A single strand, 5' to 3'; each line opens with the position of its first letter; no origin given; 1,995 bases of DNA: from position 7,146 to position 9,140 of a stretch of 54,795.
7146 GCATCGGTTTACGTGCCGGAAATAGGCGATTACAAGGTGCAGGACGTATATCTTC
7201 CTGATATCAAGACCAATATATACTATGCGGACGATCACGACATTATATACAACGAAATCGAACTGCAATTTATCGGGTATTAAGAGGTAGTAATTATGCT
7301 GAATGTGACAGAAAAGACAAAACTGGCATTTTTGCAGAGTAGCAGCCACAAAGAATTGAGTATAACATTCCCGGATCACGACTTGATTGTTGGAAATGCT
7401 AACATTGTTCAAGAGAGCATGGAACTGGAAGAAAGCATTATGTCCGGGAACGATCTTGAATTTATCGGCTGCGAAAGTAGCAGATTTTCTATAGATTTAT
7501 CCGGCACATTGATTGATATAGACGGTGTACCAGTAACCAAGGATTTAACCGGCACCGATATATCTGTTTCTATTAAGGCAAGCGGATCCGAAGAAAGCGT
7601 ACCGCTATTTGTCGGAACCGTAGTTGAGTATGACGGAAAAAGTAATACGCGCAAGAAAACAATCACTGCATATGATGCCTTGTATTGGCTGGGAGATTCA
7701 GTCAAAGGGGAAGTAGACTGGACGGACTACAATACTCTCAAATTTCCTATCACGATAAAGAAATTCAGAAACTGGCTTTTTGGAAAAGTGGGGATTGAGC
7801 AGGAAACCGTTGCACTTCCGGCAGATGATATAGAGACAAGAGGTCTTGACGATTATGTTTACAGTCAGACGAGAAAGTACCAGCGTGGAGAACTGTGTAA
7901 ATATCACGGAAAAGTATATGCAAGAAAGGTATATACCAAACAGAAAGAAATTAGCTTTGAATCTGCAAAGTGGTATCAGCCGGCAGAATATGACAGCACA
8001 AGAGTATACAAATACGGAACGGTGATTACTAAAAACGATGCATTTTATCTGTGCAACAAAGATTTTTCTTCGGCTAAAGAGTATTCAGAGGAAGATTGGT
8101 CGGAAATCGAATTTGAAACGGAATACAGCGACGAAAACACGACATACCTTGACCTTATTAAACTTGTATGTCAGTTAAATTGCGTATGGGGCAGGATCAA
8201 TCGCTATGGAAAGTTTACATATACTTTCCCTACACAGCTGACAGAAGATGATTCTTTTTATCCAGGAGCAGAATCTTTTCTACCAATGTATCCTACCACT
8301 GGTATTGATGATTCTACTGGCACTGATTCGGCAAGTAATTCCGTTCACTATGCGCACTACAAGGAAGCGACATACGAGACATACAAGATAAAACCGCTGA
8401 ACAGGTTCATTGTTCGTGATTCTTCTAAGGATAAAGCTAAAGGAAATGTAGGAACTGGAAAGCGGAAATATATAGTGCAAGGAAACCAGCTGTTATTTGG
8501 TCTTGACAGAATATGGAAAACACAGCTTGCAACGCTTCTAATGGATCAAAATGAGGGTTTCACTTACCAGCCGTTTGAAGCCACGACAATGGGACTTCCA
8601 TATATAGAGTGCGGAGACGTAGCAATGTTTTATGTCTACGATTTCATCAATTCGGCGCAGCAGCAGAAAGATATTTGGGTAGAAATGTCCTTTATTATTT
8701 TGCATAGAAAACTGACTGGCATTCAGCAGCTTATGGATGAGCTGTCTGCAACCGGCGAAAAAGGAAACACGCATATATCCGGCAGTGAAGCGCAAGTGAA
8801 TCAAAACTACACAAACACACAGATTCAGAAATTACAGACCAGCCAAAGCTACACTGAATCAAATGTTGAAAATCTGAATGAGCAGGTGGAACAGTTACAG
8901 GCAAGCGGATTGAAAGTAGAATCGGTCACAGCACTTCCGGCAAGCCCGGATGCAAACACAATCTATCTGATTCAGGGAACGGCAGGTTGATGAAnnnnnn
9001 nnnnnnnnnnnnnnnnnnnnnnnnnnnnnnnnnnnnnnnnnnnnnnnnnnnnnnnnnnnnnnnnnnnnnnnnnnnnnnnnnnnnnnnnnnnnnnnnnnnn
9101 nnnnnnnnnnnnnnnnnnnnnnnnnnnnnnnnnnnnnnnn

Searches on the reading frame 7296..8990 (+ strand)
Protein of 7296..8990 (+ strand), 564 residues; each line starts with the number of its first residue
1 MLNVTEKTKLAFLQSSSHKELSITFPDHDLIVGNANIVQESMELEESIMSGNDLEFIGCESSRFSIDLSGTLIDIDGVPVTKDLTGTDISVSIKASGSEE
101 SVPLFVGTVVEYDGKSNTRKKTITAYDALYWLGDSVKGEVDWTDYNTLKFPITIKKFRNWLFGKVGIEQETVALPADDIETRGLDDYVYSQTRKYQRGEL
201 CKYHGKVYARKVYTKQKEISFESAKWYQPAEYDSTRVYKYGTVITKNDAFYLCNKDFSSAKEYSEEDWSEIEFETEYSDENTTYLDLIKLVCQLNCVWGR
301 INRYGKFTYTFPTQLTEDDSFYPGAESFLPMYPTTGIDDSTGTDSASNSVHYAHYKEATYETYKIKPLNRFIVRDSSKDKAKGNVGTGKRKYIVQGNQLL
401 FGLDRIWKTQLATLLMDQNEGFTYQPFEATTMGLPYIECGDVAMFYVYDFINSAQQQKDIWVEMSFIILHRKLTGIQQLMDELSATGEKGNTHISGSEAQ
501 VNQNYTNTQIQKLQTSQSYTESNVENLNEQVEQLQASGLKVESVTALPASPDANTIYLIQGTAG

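Call 9: search_protein_families(library=phrogs, proteins=[window:7296-8990:+], max_evalue=0.00001)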
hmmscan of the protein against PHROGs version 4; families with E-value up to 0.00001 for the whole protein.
window:7296-8990:+ (564 aa): 2 families
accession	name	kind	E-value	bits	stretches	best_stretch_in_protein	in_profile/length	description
phrog_18190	-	unknown function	6.3e-51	174.6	2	282-533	180-405/723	-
phrog_6616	-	tail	3.5e-10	39.5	1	271-445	169-312/991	tail protein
